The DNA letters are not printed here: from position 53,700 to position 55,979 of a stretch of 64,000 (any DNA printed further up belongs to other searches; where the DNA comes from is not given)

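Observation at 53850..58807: DsrMKJOP/Hmc-like membrane redox complex with the cytochrome c module fused to the NrfD-like subunit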

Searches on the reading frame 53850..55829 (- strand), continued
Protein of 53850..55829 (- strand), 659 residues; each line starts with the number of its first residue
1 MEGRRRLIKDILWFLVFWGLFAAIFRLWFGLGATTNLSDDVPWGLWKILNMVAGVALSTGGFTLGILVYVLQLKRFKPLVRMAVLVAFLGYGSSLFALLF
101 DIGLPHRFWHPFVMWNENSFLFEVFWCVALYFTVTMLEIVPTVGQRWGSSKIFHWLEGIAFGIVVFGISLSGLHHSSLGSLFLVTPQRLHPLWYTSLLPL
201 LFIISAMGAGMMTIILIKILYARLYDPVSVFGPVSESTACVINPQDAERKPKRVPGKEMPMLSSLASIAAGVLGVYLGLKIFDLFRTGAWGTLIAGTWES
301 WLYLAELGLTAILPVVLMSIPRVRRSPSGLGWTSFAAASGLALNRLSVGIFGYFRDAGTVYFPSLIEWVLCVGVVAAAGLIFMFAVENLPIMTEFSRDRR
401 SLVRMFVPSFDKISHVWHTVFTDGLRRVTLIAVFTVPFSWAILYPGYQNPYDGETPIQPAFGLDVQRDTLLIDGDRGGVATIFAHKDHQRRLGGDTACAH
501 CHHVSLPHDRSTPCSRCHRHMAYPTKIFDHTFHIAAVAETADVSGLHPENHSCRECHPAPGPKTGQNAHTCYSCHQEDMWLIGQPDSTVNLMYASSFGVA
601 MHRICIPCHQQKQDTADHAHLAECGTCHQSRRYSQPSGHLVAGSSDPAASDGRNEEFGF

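Call 77: search_protein_families(library=pfam, proteins=[L019:11967-12899:-, L019:12901-13806:-, L068:13599-13964:-, L023:17742-18122:+, L023:20131-20943:+, L001:12095-12538:+, L084:3437-5023:+, L084:7127-7930:+], max_evalue=0.001)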
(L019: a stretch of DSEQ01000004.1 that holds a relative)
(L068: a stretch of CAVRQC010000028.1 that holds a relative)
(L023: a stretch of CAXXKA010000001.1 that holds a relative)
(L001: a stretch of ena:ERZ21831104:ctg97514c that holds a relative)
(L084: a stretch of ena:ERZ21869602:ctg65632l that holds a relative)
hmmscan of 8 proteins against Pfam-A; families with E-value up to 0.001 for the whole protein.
L019:11967-12899:- (310 aa): 1 family
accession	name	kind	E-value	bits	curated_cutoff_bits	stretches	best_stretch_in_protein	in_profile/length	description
PF04055.27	Radical_SAM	-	1.7e-12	48.2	29.5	1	24-181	5-161/166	Radical SAM superfamily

L019:12901-13806:- (301 aa): 13 families
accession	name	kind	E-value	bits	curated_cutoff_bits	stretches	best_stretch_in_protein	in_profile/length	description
PF01656.29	CbiA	-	5.7e-15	55.8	25.4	1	4-264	1-124/125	CobQ/CobB/MinD/ParA nucleotide binding domain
PF10609.15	ParA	-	8.7e-11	42.1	27.1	1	165-282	113-243/246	NUBPL iron-transfer P-loop NTPase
PF00037.32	Fer4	-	8.1e-10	38.6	21.1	2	91-112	2-23/24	4Fe-4S binding domain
PF00142.24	Fer4_NifH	-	7.1e-08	32.7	25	1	186-296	141-256/271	4Fe-4S iron sulfur cluster binding proteins, NifH/frxC family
PF13614.12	AAA_31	-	4.3e-06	27.2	27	0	161-213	115-167/177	AAA domain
PF14697.11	Fer4_21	-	4.9e-06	27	35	1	61-113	1-58/59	4Fe-4S dicluster domain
PF12837.12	Fer4_6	-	6e-06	26.4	25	0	90-112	2-24/24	4Fe-4S binding domain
PF12838.12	Fer4_7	-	7.1e-06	26.8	27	1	67-111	1-52/52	4Fe-4S dicluster domain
PF12797.12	Fer4_2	-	1.9e-05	24.7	24.5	0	89-109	2-22/22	4Fe-4S binding domain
PF13187.11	Fer4_9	-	8.1e-05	23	27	1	67-112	1-52/52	4Fe-4S dicluster domain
PF13484.11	Fer4_16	-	0.00011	23.3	30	0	67-89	1-23/66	4Fe-4S double cluster binding domain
PF20720.3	nSTAND3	-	0.00036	20.7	27.2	0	3-24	18-39/155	Novel STAND NTPase 3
PF13191.12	AAA_16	-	0.00063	20.7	32.6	0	3-34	25-60/167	AAA ATPase domain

L068:13599-13964:- (121 aa): 1 family
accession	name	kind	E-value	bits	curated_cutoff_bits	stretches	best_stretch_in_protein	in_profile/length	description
PF02579.22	Nitro_FeMo-Co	-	4.7e-15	56.1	26.3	1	13-98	2-93/94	Dinitrogenase iron-molybdenum cofactor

L023:17742-18122:+ (126 aa): 1 family
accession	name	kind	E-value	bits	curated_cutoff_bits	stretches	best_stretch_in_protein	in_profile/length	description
PF02579.22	Nitro_FeMo-Co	-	1.1e-18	67.7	26.3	1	10-99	3-93/94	Dinitrogenase iron-molybdenum cofactor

L023:20131-20943:+ (270 aa): 6 families
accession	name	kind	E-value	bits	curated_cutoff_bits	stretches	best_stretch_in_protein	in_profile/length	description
PF10609.15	ParA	-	3.4e-89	298.9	27.1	1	24-265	2-245/246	NUBPL iron-transfer P-loop NTPase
PF01656.29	CbiA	-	1.3e-13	51.4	25.4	1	28-196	1-84/125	CobQ/CobB/MinD/ParA nucleotide binding domain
PF02374.21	ArsA_ATPase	-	1e-09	38.5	24.3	1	26-63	1-38/305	Anion-transporting ATPase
PF13614.12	AAA_31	-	5.2e-09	36.7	27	1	28-170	4-154/177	AAA domain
PF09140.17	MipZ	-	1.4e-05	25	20.7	1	26-172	1-135/262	ATPase MipZ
PF00142.24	Fer4_NifH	-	0.00045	20.2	25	0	28-58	2-32/271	4Fe-4S iron sulfur cluster binding proteins, NifH/frxC family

L001:12095-12538:+ (147 aa): 1 family
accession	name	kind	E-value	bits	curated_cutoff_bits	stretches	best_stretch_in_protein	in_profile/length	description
PF00581.25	Rhodanese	-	1.9e-14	54.3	22.2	1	6-98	2-101/102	Rhodanese-like domain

L084:3437-5023:+ (528 aa): 3 families
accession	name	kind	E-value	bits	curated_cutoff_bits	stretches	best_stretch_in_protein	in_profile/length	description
PF02085.21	Cytochrom_CIII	-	4.9e-32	110.7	22.9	5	215-306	16-101/101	Class III cytochrome C family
PF14522.11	Cytochrome_C7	-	2.2e-19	69.5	24.8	2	142-200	12-66/67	Cytochrome c7 and related cytochrome c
PF14537.11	Cytochrom_c3_2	-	2.3e-12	47.6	25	1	233-307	7-79/79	Cytochrome c3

L084:7127-7930:+ (267 aa): 2 families
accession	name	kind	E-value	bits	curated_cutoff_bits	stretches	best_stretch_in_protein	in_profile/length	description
PF02085.21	Cytochrom_CIII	-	1.1e-08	35.7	22.9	1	154-254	19-101/101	Class III cytochrome C family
PF14522.11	Cytochrome_C7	-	9.1e-05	22.6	24.8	0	140-195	12-66/67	Cytochrome c7 and related cytochrome c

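Call 79: find_homologous_proteins(query=A4)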
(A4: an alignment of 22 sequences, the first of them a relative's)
Query A4 (22 sequences) (630 aa, profile of the alignment): 7990 proteins with E <= 0.001 among 8000 candidates; the best 120 are listed.
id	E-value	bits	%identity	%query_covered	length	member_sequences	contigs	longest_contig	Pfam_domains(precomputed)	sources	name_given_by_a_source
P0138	2.0e-253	861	44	94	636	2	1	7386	PF03916.20,PF02085.22,PF14522.12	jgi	-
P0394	4.8e-253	859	45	96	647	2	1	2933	PF14537.12,PF03916.20,PF02085.22,PF14522.12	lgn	-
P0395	7.2e-252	855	43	96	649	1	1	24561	PF03916.20,PF02085.22,PF14522.12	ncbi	ncbi:MAG: hypothetical protein Kow0099_35880 [Candidatus Abyssubacteria bacterium]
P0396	9.3e-252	855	43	96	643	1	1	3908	PF03916.20,PF02085.22,PF14522.12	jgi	-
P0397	7.1e-251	852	43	96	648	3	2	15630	PF03916.20,PF02085.22,PF14522.12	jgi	-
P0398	9.7e-251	852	42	96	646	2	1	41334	PF03916.20,PF02085.22,PF14522.12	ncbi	-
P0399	9.0e-249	845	45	98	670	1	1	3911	PF03916.20,PF02085.22,PF14522.12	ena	-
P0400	1.1e-248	845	43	96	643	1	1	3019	PF03916.20,PF02085.22,PF14522.12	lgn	-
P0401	1.3e-248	845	42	96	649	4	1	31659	PF14537.12,PF03916.20,PF02085.22,PF14522.12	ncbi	-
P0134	3.4e-248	843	45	100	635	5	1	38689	PF03916.20,PF02085.22,PF14522.12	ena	-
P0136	1.6e-247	841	44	96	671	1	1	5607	PF03916.20,PF02085.22,PF14522.12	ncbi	-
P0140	4.5e-247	840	41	97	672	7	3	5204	PF03916.20,PF02085.22,PF14522.12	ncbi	-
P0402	7.5e-247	839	42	96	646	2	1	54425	PF03916.20,PF02085.22,PF14522.12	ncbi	-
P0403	1.6e-246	838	47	95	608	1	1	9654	PF03916.20,PF02085.22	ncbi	ncbi:NrfD/PsrC family molybdoenzyme membrane anchor subunit [candidate division KSB1 bacterium]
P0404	1.6e-246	838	47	95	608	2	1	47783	PF03916.20,PF02085.22,PF14522.12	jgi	-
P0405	2.7e-246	837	49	96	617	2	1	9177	PF14537.12,PF03916.20,PF02085.22,PF14522.12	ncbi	-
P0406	4.4e-246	836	46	98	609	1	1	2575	PF03916.20,PF02085.22,PF14522.12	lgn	-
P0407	5.2e-246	836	42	95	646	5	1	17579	PF03916.20,PF02085.22,PF14522.12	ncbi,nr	ncbi:Ni/Fe-hydrogenase cytochrome b subunit [Candidatus Poribacteria bacterium]|nr:Ni/Fe-hydrogenase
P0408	7.8e-246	835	43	96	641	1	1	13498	PF03916.20,PF02085.22,PF14522.12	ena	-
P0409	9.8e-246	835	44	96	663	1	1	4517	PF03916.20,PF02085.22,PF14522.12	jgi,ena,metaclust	metaclust:\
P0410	1.6e-245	834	44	96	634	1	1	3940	PF03916.20,PF02085.22,PF14522.12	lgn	-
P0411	3.7e-245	833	44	95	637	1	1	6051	PF03916.20,PF02085.22,PF14522.12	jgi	jgi:Ni/Fe-hydrogenase subunit HybB-like protein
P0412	4.1e-245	833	44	97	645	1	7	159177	PF14537.12,PF03916.20,PF02085.22,PF14522.12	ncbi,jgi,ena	-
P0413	7.0e-245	832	46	98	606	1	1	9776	PF03916.20,PF02085.22,PF14522.12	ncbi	-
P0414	1.3e-244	831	48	96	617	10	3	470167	PF14537.12,PF03916.20,PF02085.22,PF14522.12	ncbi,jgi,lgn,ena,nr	ncbi:MAG TPA: Ni/Fe-hydrogenase cytochrome b subunit [candidate division Zixibacteria bacterium]|nr:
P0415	1.5e-244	831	51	95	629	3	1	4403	PF14537.12,PF03916.20,PF02085.22,PF14522.12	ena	-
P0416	2.5e-244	830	44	96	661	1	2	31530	PF03916.20,PF02085.22,PF14522.12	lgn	-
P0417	3.6e-244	830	43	96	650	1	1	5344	PF03916.20,PF02085.22,PF14522.12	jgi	jgi:Ni/Fe-hydrogenase subunit HybB-like protein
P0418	1.6e-243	828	46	98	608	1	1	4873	PF03916.20,PF02085.22,PF14522.12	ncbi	-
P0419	1.7e-243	828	42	93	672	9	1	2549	PF03916.20,PF02085.22,PF14522.12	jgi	jgi:Ni/Fe-hydrogenase subunit HybB-like protein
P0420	1.8e-243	828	42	96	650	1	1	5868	PF03916.20,PF02085.22,PF14522.12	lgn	-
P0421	2.0e-243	828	43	96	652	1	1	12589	PF03916.20,PF02085.22,PF14522.12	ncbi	-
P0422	2.9e-243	827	43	96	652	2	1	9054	PF03916.20,PF02085.22,PF14522.12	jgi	jgi:Ni/Fe-hydrogenase subunit HybB-like protein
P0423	4.2e-243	826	46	95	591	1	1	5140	PF03916.20,PF02085.22,PF14522.12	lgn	-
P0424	4.8e-243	826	44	96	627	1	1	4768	PF03916.20,PF02085.22,PF14522.12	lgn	-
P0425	6.6e-243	826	47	95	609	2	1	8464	PF03916.20,PF02085.22,PF14522.12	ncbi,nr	ncbi:MAG: Ni/Fe-hydrogenase cytochrome b subunit [bacterium]|nr:Ni/Fe-hydrogenase cytochrome b subun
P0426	9.1e-243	825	48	95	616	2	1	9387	PF03916.20,PF02085.22,PF14522.12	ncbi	ncbi:NrfD/PsrC family molybdoenzyme membrane anchor subunit [candidate division KSB1 bacterium]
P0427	1.5e-242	825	44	97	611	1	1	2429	PF03916.20,PF02085.22,PF14522.12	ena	-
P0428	1.6e-242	825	43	96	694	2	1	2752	PF03916.20,PF02085.22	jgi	jgi:Ni/Fe-hydrogenase subunit HybB-like protein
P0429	1.7e-242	824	49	96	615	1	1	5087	PF14537.12,PF03916.20,PF02085.22,PF14522.12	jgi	jgi:Ni/Fe-hydrogenase subunit HybB-like protein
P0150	2.1e-242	824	38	96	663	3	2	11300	PF03916.20,PF02085.22,PF14522.12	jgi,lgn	-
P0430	2.1e-242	824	45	96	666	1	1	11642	PF03916.20,PF02085.22,PF14522.12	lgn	-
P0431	5.3e-242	823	50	99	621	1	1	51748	PF14537.12,PF03916.20,PF02085.22,PF14522.12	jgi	-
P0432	8.5e-242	822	46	99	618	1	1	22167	PF14537.12,PF03916.20,PF02085.22,PF14522.12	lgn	-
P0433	9.4e-242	822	42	96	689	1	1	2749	PF03916.20,PF02085.22,PF14522.12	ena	-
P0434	1.0e-241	822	48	99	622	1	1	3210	PF03916.20,PF02085.22,PF14522.12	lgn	-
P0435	1.1e-241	822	49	96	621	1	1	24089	PF14537.12,PF03916.20,PF02085.22,PF14522.12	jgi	-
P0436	1.5e-241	821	48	99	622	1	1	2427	PF03916.20,PF02085.22,PF14522.12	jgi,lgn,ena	-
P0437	1.8e-241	821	41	96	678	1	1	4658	PF03916.20,PF02085.22,PF14522.12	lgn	-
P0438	1.9e-241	821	50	92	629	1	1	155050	PF03916.20,PF02085.22,PF14522.12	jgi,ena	-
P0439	2.1e-241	821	45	96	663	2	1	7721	PF03916.20,PF02085.22,PF14522.12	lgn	-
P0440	2.4e-241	821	48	100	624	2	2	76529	PF14537.12,PF03916.20,PF02085.22,PF14522.12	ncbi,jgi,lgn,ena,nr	ncbi:MAG: Ni/Fe-hydrogenase cytochrome b subunit [candidate division Zixibacteria bacterium HGW-Zixi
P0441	2.6e-241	821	42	96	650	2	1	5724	PF03916.20,PF02085.22,PF14522.12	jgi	jgi:Ni/Fe-hydrogenase subunit HybB-like protein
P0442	2.9e-241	820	50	99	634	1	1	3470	PF03916.20,PF02085.22,PF14522.12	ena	-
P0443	3.1e-241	820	48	99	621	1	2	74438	PF14537.12,PF03916.20,PF02085.22,PF14522.12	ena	-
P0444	3.3e-241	820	49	96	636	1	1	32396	PF03916.20,PF02085.22,PF14522.12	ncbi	-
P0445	5.4e-241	819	44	96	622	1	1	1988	PF03916.20,PF02085.22,PF14522.12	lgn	-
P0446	5.4e-241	819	49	99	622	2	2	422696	PF03916.20,PF02085.22,PF14522.12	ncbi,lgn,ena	-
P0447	6.8e-241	819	50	100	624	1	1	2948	PF03916.20,PF02085.22,PF14522.12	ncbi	-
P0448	8.5e-241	819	50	95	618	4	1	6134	PF14537.12,PF03916.20,PF02085.22,PF14522.12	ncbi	-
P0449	1.2e-240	818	43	97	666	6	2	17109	PF03916.20,PF02085.22,PF14522.12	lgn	-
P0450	1.2e-240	818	49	96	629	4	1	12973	PF14537.12,PF03916.20,PF02085.22,PF14522.12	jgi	-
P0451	1.3e-240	818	50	96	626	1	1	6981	PF03916.20,PF02085.22,PF14522.12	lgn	-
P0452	1.4e-240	818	50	99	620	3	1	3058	PF14537.12,PF03916.20,PF02085.22,PF14522.12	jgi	-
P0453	1.8e-240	818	50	96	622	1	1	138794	PF14537.12,PF03916.20,PF02085.22,PF14522.12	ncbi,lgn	-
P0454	1.9e-240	818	50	96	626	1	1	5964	PF03916.20,PF02085.22,PF14522.12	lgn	-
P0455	2.3e-240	817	43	98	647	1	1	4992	PF03916.20,PF02085.22,PF14522.12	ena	-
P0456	2.9e-240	817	49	100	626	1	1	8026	PF03916.20,PF02085.22,PF14522.12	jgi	jgi:Ni/Fe-hydrogenase subunit HybB-like protein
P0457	3.7e-240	817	47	99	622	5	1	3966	PF14537.12,PF03916.20,PF02085.22,PF14522.12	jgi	jgi:Ni/Fe-hydrogenase subunit HybB-like protein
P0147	4.6e-240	816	100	100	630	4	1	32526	PF03916.20,PF02085.22,PF14522.12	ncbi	-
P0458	5.0e-240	816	99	100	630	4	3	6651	PF03916.20,PF02085.22,PF14522.12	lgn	-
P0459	6.8e-240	816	48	99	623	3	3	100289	PF03916.20,PF02085.22,PF14522.12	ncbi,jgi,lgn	-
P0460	7.1e-240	816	43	96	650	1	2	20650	PF03916.20,PF02085.22,PF14522.12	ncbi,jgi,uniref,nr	ncbi:MAG: Ni/Fe-hydrogenase cytochrome b subunit [Candidatus Abyssobacteria bacterium SURF_5]|uniref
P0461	7.2e-240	816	47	95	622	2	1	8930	PF03916.20,PF02085.22,PF14522.12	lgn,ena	-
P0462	7.4e-240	816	44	96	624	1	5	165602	PF03916.20,PF02085.22,PF14522.12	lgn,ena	-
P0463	8.4e-240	816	48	96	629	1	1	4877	PF03916.20,PF02085.22,PF14522.12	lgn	-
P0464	8.7e-240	815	49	96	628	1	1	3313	PF03916.20,PF02085.22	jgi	jgi:Ni/Fe-hydrogenase subunit HybB-like protein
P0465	9.5e-240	815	48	95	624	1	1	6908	PF14537.12,PF03916.20,PF02085.22,PF14522.12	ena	-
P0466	1.1e-239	815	50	96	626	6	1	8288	PF03916.20,PF02085.22,PF14522.12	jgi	-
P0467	1.1e-239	815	50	99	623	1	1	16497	PF14537.12,PF03916.20,PF02085.22,PF14522.12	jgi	-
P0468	1.3e-239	815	48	99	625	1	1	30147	PF03916.20,PF02085.22,PF14522.12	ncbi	-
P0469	1.3e-239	815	47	99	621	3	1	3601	PF03916.20,PF02085.22,PF14522.12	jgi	-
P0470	1.4e-239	815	49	95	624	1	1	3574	PF14537.12,PF03916.20,PF02085.22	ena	-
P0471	1.5e-239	815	48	100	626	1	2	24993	PF03916.20,PF02085.22,PF14522.12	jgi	jgi:Ni/Fe-hydrogenase subunit HybB-like protein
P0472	1.5e-239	815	50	96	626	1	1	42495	PF14537.12,PF03916.20,PF02085.22,PF14522.12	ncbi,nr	ncbi:MAG: Ni/Fe-hydrogenase cytochrome b subunit [FCB group bacterium]|nr:Ni/Fe-hydrogenase cytochro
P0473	1.6e-239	815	47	96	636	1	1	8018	PF03916.20,PF02085.22,PF14522.12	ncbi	ncbi:MAG: NrfD/PsrC family molybdoenzyme membrane anchor subunit [bacterium]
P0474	1.7e-239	815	48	99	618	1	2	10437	PF14537.12,PF03916.20,PF02085.22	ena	-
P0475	1.8e-239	814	48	100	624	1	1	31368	PF03916.20,PF02085.22,PF14522.12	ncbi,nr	ncbi:Ni/Fe-hydrogenase cytochrome b subunit [candidate division GN15 bacterium]|nr:Ni/Fe-hydrogenase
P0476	2.0e-239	814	87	100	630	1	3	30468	PF14537.12,PF03916.20,PF02085.22,PF14522.12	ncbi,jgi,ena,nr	ncbi:MAG TPA: Ni/Fe-hydrogenase cytochrome b subunit [Candidatus Kapabacteria bacterium]|nr:Ni/Fe-hy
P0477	2.1e-239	814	46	99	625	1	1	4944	PF03916.20,PF02085.22,PF14522.12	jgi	jgi:Ni/Fe-hydrogenase subunit HybB-like protein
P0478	2.4e-239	814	41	96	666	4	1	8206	PF03916.20,PF02085.22,PF14522.12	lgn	-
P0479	3.1e-239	814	42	96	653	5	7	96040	PF14537.12,PF03916.20,PF02085.22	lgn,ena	-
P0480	3.2e-239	814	48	95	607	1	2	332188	PF03916.20,PF02085.22,PF14522.12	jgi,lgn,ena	jgi:Ni/Fe-hydrogenase subunit HybB-like protein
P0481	3.5e-239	813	48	96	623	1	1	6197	PF14537.12,PF03916.20,PF02085.22,PF14522.12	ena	-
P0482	4.7e-239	813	41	96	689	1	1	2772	PF03916.20,PF02085.22,PF14522.12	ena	-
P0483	4.7e-239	813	43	93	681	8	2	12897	PF03916.20,PF02085.22,PF14522.12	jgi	jgi:Ni/Fe-hydrogenase subunit HybB-like protein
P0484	4.7e-239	813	49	96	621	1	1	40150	PF14537.12,PF03916.20,PF02085.22,PF14522.12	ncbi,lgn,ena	-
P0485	5.4e-239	813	44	96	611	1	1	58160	PF03916.20,PF02085.22,PF14522.12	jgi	jgi:Ni/Fe-hydrogenase subunit HybB-like protein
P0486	5.7e-239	813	42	98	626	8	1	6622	PF03916.20,PF02085.22,PF14522.12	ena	-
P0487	5.9e-239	813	49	96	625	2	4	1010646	PF03916.20,PF02085.22,PF14522.12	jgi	jgi:Ni/Fe-hydrogenase subunit HybB-like protein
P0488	6.7e-239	813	47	100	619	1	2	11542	PF03916.20,PF02085.22,PF14522.12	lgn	-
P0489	6.9e-239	813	48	99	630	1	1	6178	PF03916.20,PF02085.22,PF14522.12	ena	-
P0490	7.7e-239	812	50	96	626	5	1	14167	PF03916.20,PF02085.22,PF14522.12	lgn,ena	-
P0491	8.6e-239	812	49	96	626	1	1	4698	PF03916.20,PF02085.22,PF14522.12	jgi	-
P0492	9.0e-239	812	50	96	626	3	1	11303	PF14537.12,PF03916.20,PF02085.22,PF14522.12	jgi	jgi:Ni/Fe-hydrogenase subunit HybB-like protein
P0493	9.2e-239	812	47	99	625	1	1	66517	PF14537.12,PF03916.20,PF02085.22,PF14522.12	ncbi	ncbi:MAG: NrfD/PsrC family molybdoenzyme membrane anchor subunit [bacterium]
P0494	9.3e-239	812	48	96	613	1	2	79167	PF03916.20,PF02085.22,PF14522.12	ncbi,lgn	-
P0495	1.1e-238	812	40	97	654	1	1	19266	PF03916.20,PF02085.22,PF14522.12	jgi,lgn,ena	-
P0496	1.1e-238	812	49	96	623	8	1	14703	PF14537.12,PF03916.20,PF02085.22,PF14522.12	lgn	-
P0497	1.2e-238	812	45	95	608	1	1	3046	PF03916.20,PF02085.22,PF14522.12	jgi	-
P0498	1.3e-238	812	50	96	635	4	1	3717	PF03916.20,PF02085.22,PF14522.12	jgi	jgi:Ni/Fe-hydrogenase subunit HybB-like protein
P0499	1.4e-238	812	49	96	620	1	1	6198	PF03916.20,PF02085.22,PF14522.12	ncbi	-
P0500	1.4e-238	811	41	97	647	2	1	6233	PF03916.20,PF02085.22,PF14522.12,PF22113.2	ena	-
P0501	1.5e-238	811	49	96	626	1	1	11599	PF03916.20,PF02085.22,PF14522.12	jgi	-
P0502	1.7e-238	811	43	98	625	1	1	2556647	PF03916.20,PF02085.22,PF14522.12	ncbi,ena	-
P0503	2.3e-238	811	50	95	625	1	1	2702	PF03916.20,PF02085.22,PF14522.12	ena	-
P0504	3.0e-238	810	41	97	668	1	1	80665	PF03916.20,PF02085.22,PF22113.2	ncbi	-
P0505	3.0e-238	810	49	99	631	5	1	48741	PF03916.20,PF02085.22,PF14522.12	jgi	-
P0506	3.2e-238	810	50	95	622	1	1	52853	PF03916.20,PF02085.22,PF14522.12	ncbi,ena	-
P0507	3.4e-238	810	43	96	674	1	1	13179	PF03916.20,PF02085.22,PF14522.12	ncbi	ncbi:MAG: NrfD/PsrC family molybdoenzyme membrane anchor subunit [Pseudomonadota bacterium]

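Call 80: find_encoding_contigs(protein=P0487, flank=8000, max_places=1)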
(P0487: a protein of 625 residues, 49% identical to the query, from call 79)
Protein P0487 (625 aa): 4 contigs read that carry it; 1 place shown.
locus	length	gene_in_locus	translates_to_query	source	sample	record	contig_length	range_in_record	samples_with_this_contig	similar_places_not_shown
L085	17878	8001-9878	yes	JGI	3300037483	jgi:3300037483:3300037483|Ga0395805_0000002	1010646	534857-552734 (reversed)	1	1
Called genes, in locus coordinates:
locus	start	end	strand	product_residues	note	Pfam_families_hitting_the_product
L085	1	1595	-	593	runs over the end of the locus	PF00675:Peptidase_M16, PF05193:Peptidase_M16_C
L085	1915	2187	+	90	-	PF02001:DUF134, PF08281:Sigma70_r4_2 (weak), PF04545:Sigma70_r4 (weak)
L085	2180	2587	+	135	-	PF02579:Nitro_FeMo-Co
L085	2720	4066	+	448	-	PF00989:PAS, PF08448:PAS_4, PF13426:PAS_9, PF00158:Sigma54_activat, PF14532:Sigma54_activ_2, PF07728:AAA_5, PF25601:AAA_lid_14, PF02954:HTH_8, +1 more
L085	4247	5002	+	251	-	PF02579:Nitro_FeMo-Co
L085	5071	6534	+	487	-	PF13183:Fer4_8, PF02754:CCG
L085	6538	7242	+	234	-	-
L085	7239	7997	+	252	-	PF13237:Fer4_10 (faint), PF13247:Fer4_11, PF12838:Fer4_7, PF12797:Fer4_2 (weak), PF12837:Fer4_6, PF00037:Fer4 (weak), PF13187:Fer4_9 (weak)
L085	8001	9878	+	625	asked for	PF03916:NrfD, PF14522:Cytochrome_C7 (faint), PF02085:Cytochrom_CIII (weak)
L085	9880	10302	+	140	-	PF00072:Response_reg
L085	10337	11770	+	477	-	PF08448:PAS_4, PF13188:PAS_8 (weak), PF13426:PAS_9 (weak), PF08448:PAS_4, PF13426:PAS_9 (weak), PF02518:HATPase_c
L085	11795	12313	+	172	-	PF00072:Response_reg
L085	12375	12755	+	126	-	PF00072:Response_reg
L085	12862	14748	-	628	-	-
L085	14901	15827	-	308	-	-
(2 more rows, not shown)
